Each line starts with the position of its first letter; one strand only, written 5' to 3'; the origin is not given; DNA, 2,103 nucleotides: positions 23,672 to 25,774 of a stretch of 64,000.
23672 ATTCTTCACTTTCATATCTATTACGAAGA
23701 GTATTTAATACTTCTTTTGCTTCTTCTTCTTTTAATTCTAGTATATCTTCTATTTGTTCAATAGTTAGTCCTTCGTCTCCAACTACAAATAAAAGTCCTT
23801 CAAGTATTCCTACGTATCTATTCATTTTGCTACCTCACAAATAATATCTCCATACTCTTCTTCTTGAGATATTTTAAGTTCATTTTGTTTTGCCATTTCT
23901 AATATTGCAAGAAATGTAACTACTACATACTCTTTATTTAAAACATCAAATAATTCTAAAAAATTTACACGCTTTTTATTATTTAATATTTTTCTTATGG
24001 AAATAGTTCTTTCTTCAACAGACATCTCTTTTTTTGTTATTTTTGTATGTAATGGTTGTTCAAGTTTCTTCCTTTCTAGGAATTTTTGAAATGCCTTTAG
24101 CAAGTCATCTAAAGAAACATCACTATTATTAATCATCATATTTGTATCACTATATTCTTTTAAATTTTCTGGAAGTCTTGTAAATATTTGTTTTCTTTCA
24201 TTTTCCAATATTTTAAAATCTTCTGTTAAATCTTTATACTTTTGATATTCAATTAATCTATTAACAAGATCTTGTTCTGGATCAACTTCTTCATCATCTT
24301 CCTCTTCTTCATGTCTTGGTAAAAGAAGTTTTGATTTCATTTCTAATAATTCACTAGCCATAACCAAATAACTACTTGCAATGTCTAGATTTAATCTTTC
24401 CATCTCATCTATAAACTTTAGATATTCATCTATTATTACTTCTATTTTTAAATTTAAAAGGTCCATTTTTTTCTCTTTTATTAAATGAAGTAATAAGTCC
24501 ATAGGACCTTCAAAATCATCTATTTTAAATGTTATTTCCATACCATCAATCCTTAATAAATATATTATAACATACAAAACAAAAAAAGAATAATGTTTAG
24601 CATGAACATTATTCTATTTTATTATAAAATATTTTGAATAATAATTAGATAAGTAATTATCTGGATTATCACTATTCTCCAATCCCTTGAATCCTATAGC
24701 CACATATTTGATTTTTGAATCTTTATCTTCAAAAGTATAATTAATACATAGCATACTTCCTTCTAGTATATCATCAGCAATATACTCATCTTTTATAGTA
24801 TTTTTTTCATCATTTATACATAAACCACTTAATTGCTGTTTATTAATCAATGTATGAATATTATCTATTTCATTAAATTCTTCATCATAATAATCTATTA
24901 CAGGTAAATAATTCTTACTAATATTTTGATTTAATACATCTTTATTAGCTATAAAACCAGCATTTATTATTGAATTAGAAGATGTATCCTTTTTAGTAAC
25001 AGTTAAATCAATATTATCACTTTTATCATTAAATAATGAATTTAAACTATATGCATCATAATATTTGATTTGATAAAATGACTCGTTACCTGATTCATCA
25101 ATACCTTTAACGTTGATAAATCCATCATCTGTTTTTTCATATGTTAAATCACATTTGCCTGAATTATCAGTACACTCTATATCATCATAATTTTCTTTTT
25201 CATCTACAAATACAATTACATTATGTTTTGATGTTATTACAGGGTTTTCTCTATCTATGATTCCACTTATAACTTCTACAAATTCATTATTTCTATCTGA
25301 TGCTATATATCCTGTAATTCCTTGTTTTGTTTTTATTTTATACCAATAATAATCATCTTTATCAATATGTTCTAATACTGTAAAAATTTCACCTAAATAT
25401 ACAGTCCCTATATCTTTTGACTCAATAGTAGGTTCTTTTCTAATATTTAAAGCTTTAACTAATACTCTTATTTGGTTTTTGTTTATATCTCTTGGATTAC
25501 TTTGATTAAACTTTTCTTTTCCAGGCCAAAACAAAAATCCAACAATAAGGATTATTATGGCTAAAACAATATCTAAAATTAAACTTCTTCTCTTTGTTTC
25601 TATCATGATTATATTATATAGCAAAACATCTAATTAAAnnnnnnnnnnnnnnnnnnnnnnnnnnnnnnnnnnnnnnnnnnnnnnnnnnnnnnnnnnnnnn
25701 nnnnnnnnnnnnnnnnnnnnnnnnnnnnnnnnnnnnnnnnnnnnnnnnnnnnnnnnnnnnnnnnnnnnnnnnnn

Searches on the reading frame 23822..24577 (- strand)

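Call 48: search_protein_families(library=pfam, proteins=[window:23822-24577:-], max_evalue=0.01)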
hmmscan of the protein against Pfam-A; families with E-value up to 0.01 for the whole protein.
window:23822-24577:- (251 aa): 2 families
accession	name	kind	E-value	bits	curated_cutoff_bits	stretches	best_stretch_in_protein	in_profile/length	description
PF02616.19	SMC_ScpA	-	4.2e-39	135.3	24.6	1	32-245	1-227/232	Segregation and condensation protein ScpA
PF04824.21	Rad21_Rec8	-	0.0045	16.7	22.7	1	202-246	4-48/55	Conserved region of Rad21 / Rec8 like protein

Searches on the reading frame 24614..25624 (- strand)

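Call 48: search_protein_families(library=pfam, proteins=[window:24614-25624:-], max_evalue=0.01)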
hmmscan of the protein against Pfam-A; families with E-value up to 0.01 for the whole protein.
window:24614-25624:- (336 aa): 2 families
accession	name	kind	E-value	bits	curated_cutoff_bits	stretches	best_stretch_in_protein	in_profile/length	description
PF08239.17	SH3_3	-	8.2e-15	55.2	27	1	58-110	2-51/54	Bacterial SH3 domain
PF14221.11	DUF4330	-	0.0083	16.7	27.6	0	18-68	18-70/167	Domain of unknown function (DUF4330)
